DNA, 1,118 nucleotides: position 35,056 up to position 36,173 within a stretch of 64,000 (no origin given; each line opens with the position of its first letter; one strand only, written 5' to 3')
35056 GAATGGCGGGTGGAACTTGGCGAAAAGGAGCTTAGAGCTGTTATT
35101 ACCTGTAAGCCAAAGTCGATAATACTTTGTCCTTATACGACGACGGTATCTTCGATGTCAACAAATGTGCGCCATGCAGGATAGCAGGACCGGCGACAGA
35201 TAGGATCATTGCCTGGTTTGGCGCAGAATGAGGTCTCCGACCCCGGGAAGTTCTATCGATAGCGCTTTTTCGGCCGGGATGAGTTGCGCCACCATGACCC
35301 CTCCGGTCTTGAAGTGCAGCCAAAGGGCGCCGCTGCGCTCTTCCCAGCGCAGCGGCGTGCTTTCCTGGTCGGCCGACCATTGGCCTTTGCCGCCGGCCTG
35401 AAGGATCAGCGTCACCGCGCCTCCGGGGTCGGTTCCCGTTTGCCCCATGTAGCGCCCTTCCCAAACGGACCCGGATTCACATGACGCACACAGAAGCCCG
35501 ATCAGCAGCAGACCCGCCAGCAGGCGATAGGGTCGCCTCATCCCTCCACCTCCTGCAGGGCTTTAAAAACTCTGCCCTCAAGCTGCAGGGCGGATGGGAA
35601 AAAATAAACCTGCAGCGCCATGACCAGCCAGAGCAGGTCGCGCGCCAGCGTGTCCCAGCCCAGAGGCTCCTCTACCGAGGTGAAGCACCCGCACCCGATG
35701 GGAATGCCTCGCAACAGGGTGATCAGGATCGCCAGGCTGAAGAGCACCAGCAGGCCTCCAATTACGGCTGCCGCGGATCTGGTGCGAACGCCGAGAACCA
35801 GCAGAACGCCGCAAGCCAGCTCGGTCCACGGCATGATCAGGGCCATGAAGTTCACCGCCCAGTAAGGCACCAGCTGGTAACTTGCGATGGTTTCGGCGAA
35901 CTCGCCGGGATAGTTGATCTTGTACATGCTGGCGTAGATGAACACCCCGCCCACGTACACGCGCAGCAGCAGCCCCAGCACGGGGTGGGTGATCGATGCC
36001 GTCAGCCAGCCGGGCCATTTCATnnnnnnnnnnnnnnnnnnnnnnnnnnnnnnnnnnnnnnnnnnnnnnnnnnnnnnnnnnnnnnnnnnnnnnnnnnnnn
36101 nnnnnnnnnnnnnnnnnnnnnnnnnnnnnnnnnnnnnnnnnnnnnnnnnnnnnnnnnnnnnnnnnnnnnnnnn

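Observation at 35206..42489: Seven-gene signalling/redox operon with no DNA-binding output, upstream of the FDH genes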

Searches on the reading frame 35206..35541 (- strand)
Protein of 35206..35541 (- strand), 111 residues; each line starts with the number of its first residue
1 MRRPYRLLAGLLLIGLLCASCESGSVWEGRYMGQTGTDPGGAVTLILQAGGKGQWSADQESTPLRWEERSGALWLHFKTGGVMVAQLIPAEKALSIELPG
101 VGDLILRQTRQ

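Call 5: search_protein_families(library=pfam, proteins=[window:35206-35541:-], max_evalue=0.01)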
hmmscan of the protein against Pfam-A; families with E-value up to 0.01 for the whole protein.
window:35206-35541:- (111 aa): 0 families

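Call 6: search_protein_families(library=ncbifam, proteins=[window:35206-35541:-], max_evalue=0.01)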
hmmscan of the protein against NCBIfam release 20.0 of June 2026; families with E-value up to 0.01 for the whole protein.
window:35206-35541:- (111 aa): 0 families

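Call 44: find_homologous_proteins(query=window:35206-35541:-, max_evalue=0.001)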
Query window:35206-35541:- (111 aa): 95 proteins with E <= 0.001 among 121 candidates.
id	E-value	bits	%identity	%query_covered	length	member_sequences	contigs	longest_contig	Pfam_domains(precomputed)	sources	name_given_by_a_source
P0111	2.9e-57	209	87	100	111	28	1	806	-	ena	-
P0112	6.7e-55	202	85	100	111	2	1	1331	-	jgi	jgi:hypothetical protein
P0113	6.4e-49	183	77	98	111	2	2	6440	-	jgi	jgi:hypothetical protein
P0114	1.2e-48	182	78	98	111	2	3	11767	-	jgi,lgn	jgi:hypothetical protein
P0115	6.8e-48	179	76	100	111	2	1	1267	-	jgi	jgi:hypothetical protein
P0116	6.4e-46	173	73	97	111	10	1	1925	-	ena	-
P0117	4.5e-45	170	71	98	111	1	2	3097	-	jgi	jgi:hypothetical protein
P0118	8.3e-45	169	73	97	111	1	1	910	-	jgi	-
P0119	9.0e-45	169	75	80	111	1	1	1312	-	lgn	-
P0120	6.8e-44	166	74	97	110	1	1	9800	-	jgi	jgi:hypothetical protein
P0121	6.8e-44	166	70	83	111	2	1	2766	-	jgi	jgi:hypothetical protein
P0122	7.3e-44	166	75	83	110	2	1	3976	-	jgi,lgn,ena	-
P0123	1.3e-43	165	74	97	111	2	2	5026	-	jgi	jgi:hypothetical protein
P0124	1.4e-43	165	76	90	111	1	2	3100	-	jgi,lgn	jgi:hypothetical protein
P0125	2.7e-43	164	70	97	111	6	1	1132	-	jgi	-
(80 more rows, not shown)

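Call 53: predict_structure(alignment_id=A3)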
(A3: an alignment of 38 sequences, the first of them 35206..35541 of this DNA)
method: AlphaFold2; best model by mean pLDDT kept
length: 111 residues; sequences in the alignment: 38
mean_pLDDT: 83.6   pTM: 0.69
mean pLDDT of the five models: 83.6, 83.3, 83.0, 82.5, 81.9
residues with pLDDT >= 90: 56; 70-90: 32; 50-70: 23; < 50: 0
segments of 3 or more residues with pLDDT < 50: none
pLDDT, mean of each block of 10 residues (from residue 1): 69 70 77 68 89 91 94 94 93 89 88 54
secondary structure, 60 per line:
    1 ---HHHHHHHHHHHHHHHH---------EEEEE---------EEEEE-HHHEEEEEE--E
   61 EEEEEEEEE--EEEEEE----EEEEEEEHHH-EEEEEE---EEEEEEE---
elements in order: H4-19 E29-33 E43-47 E52-57 E60-69 E72-77 E82-88 E93-98 E102-108

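Call 55: fold_search(model_id=the predicted structure, library=pdb)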
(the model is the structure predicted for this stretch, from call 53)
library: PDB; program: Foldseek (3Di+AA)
matches with E <= 10: 779; with E <= 0.001: 0
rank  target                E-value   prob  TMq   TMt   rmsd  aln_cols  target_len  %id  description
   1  8rth_A                7.0e-03  1.00  0.45  0.11  18.0       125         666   14  Trypanosoma brucei 3-methylcrotonyl-CoA carboxylase (released 2024-04-17)
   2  4u3q_B                2.8e-02  1.00  0.57  0.63   3.2        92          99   22  Crystal Structure of Recombinant TP0435 from Treponema pallidum (released 2014-10-22)
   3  9tqc_I                5.5e-02  0.97  0.43  0.10  19.4       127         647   11  L. pneumophila 3-methylcrotonyl-CoA carboxylase holoenzyme A3B6 (released 2026-02-18)
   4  9tqc_H                6.1e-02  0.97  0.44  0.12  19.4       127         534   11  L. pneumophila 3-methylcrotonyl-CoA carboxylase holoenzyme A3B6 (released 2026-02-18)
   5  7mhw                  6.4e-02  1.00  0.50  0.14   4.7        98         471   12  Crystal structure of the protease inhibitor U-Omp19 from Brucella abortus fused to Maltose-binding protein (released 2022-04-20)
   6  3hty_A                6.4e-02  1.00  0.51  0.58   5.3        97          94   13  Crystal structure of a lipocalin-like protein (BT_0869) from Bacteroides thetaiotaomicron VPI-5482 at 1.95 A resolutio (released 2009-07-07)
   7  2z4h_A                6.4e-02  1.00  0.45  0.28   7.3        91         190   14  Crystal structure of the Cpx pathway activator NlpE from Escherichia coli (released 2007-09-04)
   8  3ebk_B                8.3e-02  1.00  0.57  0.40   3.5       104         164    6  Crystal structure of major allergens, Bla g 4 from cockroaches (released 2008-12-02)
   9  8f3d_H                1.0e-01  0.92  0.42  0.10  17.5       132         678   12  3-methylcrotonyl-CoA carboxylase in filament, beta-subunit centered (released 2023-01-11)
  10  2z4i_A                1.1e-01  1.00  0.46  0.28   5.3        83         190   16  Crystal structure of the Cpx pathway activator NlpE from Escherichia coli (released 2007-09-04)
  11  8xl1_A                1.1e-01  0.93  0.41  0.04   9.2        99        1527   12  Core region of the human acetyl-CoA carboxylase 1 filament in complex with acetyl-CoA (ACC1-inact) (released 2024-10-23)
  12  2z4h_B                1.3e-01  0.99  0.47  0.28   7.2        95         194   15  Crystal structure of the Cpx pathway activator NlpE from Escherichia coli (released 2007-09-04)
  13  1ifb                  1.3e-01  0.95  0.42  0.37   4.8       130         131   12  REFINED APOPROTEIN STRUCTURE OF RAT INTESTINAL FATTY ACID BINDING PROTEIN PRODUCED IN ESCHERICHIA COLI (released 1992-01-15)
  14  4hwm                  1.5e-01  1.00  0.59  0.56   3.3        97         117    8  Crystal structure of a lipoprotein YedD (KPN_02420) from Klebsiella pneumoniae subsp. pneumoniae MGH 78578 at 1.38 A res (released 2013-01-02)
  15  5csa_A                1.5e-01  0.96  0.40  0.07   5.4        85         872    9  Crystal structure of domains BT-BCCP-AC1-AC5 of yeast acetyl-CoA carboxylase (released 2015-10-28)
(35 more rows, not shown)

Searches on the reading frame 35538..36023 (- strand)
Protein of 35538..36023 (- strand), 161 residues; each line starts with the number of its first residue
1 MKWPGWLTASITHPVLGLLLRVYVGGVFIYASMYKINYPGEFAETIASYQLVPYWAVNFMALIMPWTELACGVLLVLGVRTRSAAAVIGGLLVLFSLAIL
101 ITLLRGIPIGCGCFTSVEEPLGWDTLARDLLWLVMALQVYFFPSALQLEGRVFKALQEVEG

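Call 5: search_protein_families(library=pfam, proteins=[window:35538-36023:-], max_evalue=0.01)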
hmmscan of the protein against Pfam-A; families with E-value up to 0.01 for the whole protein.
window:35538-36023:- (161 aa): 2 families
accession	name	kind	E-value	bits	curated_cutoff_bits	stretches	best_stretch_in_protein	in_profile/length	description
PF07291.16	MauE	-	2e-26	93.2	27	1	15-138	3-124/128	Methylamine utilisation protein MauE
PF07681.17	DoxX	-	4.4e-11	43.7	23.6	1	18-94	3-78/85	DoxX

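Call 6: search_protein_families(library=ncbifam, proteins=[window:35538-36023:-], max_evalue=0.01)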
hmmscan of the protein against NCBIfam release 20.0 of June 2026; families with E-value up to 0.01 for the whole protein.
window:35538-36023:- (161 aa): 2 families
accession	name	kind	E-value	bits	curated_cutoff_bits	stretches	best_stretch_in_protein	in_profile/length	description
NF045576.1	BT_3928_fam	equivalog_domain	9.9e-09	34.8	250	1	19-144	4-134/358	BT_3928 family protein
NF050144.1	matur_HvfX_fam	equivalog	3e-05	24.2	80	1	18-99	5-84/165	HvfX family Cu-binding RiPP maturation protein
